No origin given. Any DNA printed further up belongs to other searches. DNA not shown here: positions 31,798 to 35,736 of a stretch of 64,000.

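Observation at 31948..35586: Zinc-ribbon + class III nucleotide cyclase + AAA_16 STAND ATPase + TPR protein embedded among PIN toxins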

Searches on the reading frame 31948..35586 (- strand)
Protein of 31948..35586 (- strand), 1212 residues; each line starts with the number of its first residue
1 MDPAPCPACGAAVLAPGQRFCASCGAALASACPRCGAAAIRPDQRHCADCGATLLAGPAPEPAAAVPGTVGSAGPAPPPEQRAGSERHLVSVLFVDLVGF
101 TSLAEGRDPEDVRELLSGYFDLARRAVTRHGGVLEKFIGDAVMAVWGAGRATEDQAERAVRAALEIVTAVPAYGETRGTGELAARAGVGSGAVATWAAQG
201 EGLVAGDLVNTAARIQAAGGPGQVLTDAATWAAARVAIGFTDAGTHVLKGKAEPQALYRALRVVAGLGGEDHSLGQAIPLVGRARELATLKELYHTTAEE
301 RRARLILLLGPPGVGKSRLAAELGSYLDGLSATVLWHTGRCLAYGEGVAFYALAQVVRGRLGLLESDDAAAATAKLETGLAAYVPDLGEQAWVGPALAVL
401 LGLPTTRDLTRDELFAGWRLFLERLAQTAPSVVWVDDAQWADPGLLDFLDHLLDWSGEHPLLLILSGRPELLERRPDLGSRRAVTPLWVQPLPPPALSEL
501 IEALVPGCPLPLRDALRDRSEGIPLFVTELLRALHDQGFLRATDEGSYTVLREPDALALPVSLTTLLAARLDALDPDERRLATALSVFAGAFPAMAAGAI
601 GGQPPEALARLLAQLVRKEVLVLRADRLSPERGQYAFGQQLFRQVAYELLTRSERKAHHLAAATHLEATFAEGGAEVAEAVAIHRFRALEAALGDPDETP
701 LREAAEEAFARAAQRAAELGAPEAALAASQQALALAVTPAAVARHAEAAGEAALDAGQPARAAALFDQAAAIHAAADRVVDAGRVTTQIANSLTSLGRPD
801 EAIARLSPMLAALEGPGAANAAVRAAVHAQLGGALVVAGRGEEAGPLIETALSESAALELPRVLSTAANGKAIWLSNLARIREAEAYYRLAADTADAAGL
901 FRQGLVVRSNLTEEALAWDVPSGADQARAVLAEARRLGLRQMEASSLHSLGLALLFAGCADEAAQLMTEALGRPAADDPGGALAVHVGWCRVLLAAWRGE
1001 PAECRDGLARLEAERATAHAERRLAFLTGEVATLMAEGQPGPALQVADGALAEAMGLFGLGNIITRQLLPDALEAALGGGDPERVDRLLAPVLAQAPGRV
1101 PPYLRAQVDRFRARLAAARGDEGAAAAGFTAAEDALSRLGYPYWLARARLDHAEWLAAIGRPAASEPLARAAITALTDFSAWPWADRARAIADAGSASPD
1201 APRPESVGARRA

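Call 5: search_protein_families(library=pfam, proteins=[window:31948-35586:-], max_evalue=0.01)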
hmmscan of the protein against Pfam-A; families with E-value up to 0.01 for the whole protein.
window:31948-35586:- (1212 aa): 8 families
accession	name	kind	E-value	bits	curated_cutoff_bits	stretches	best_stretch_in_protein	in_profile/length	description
PF13191.12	AAA_16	-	1.1e-20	75.3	32.6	1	279-464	1-167/167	AAA ATPase domain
PF00211.25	Guanylate_cyc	-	2.6e-15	56.9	21.9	1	89-253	8-175/183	Adenylate and Guanylate cyclase catalytic domain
PF13248.11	Zn_ribbon_3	-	2.2e-12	46.4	27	2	5-26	4-24/26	zinc-ribbon domain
PF13401.12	AAA_22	-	5.3e-10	40.2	27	1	302-474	4-129/130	AAA domain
PF12773.13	DZR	-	2.5e-07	31.2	27.3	1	6-51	1-45/45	Double zinc ribbon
PF13240.11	Zn_Ribbon_1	-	0.00034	20.8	25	1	6-28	2-23/23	zinc-ribbon domain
PF07728.20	AAA_5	-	0.0082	16.6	22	0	306-328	2-24/139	AAA domain (dynein-related subfamily)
PF13238.12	AAA_18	-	0.0094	16.9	29.4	0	306-350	1-39/128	AAA domain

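Call 6: search_protein_families(library=padloc, proteins=[window:31948-35586:-], max_evalue=0.01)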
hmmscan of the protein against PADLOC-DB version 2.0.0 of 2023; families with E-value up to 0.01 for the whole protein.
window:31948-35586:- (1212 aa): 5 families
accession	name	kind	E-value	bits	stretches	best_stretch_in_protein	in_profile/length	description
PDLC00734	PycC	-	6.6e-16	56.4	1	88-214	188-319/374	Pycsar cyclase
PDLC02367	PycC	-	1.3e-10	39.1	1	91-172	45-122/226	-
PDLC00766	PycC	-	3e-08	31.4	1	90-170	44-120/232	Pycsar cyclase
PDLC02370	PycC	-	1.1e-05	22.9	1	86-168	78-157/340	-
PDLC00764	PycC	-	0.0063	13.5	1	86-163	91-169/449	Pycsar cyclase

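Call 7: search_protein_families(library=ncbifam, proteins=[window:31948-35586:-], max_evalue=0.01)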
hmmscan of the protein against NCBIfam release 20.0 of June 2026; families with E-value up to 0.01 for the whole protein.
window:31948-35586:- (1212 aa): 2 families
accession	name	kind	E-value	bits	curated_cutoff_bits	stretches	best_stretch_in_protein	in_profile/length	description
TIGR03903.1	TOMM_kin_cyc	equivalog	8.3e-58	196.2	705.75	1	127-854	329-1045/1267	TOMM system kinase/cyclase fusion protein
NF058673.1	LipAdnlyCyLipJMY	equivalog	6.6e-06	25.1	800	1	83-252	289-441/449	bifunctional lipase/adenylate cyclase LipJ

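Call 8: search_solved_structures(query=window:31948-35586:-, max_evalue=0.01, show_alignments=3)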
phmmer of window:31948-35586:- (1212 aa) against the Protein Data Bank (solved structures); distinct sequences matched with E-value up to 0.01: 41.
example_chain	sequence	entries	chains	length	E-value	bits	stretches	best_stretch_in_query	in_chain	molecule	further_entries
2w01_A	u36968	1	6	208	2.4e-18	68.7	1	79-267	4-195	ADENYLATE CYCLASE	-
6fht_A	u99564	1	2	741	1.3e-17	66.3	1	80-267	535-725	Bacteriophytochrome,Adenylate cyclase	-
1wc0_A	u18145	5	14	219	1.8e-14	55.9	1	83-228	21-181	ADENYLATE CYCLASE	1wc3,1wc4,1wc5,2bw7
1wc1_A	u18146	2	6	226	4.3e-14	54.6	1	86-228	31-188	ADENYLATE CYCLASE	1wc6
3r5g_A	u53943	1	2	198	7.5e-14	53.8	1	84-261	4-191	CyaB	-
5oyh_A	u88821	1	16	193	2.5e-11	45.4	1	86-256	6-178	Nucleotide cyclase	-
6sir_A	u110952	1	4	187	3.1e-11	45.1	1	85-253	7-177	Nucleotide cyclase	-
4p2m_A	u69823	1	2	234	6.1e-11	44.2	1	79-270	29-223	Adenylate cyclase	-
4p2f_A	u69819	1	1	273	7.8e-11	43.8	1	79-270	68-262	Adenylate cyclase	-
4p2x_A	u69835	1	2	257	8.2e-11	43.7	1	79-270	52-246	Adenylate cyclase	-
5mbg_A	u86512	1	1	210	1.3e-10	43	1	92-259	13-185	Beta subunit of photoactivated adenylyl cyclase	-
5mbh_A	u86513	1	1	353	1.6e-10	42.8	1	92-258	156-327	Beta subunit of photoactivated adenylyl cyclase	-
1yk9_A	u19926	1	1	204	1.7e-10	42.7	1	90-270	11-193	Adenylate cyclase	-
5o5k_A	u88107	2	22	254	2e-10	42.4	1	88-257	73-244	Adenylate cyclase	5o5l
7yz9_A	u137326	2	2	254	2.7e-10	42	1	79-260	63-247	Adenylate cyclase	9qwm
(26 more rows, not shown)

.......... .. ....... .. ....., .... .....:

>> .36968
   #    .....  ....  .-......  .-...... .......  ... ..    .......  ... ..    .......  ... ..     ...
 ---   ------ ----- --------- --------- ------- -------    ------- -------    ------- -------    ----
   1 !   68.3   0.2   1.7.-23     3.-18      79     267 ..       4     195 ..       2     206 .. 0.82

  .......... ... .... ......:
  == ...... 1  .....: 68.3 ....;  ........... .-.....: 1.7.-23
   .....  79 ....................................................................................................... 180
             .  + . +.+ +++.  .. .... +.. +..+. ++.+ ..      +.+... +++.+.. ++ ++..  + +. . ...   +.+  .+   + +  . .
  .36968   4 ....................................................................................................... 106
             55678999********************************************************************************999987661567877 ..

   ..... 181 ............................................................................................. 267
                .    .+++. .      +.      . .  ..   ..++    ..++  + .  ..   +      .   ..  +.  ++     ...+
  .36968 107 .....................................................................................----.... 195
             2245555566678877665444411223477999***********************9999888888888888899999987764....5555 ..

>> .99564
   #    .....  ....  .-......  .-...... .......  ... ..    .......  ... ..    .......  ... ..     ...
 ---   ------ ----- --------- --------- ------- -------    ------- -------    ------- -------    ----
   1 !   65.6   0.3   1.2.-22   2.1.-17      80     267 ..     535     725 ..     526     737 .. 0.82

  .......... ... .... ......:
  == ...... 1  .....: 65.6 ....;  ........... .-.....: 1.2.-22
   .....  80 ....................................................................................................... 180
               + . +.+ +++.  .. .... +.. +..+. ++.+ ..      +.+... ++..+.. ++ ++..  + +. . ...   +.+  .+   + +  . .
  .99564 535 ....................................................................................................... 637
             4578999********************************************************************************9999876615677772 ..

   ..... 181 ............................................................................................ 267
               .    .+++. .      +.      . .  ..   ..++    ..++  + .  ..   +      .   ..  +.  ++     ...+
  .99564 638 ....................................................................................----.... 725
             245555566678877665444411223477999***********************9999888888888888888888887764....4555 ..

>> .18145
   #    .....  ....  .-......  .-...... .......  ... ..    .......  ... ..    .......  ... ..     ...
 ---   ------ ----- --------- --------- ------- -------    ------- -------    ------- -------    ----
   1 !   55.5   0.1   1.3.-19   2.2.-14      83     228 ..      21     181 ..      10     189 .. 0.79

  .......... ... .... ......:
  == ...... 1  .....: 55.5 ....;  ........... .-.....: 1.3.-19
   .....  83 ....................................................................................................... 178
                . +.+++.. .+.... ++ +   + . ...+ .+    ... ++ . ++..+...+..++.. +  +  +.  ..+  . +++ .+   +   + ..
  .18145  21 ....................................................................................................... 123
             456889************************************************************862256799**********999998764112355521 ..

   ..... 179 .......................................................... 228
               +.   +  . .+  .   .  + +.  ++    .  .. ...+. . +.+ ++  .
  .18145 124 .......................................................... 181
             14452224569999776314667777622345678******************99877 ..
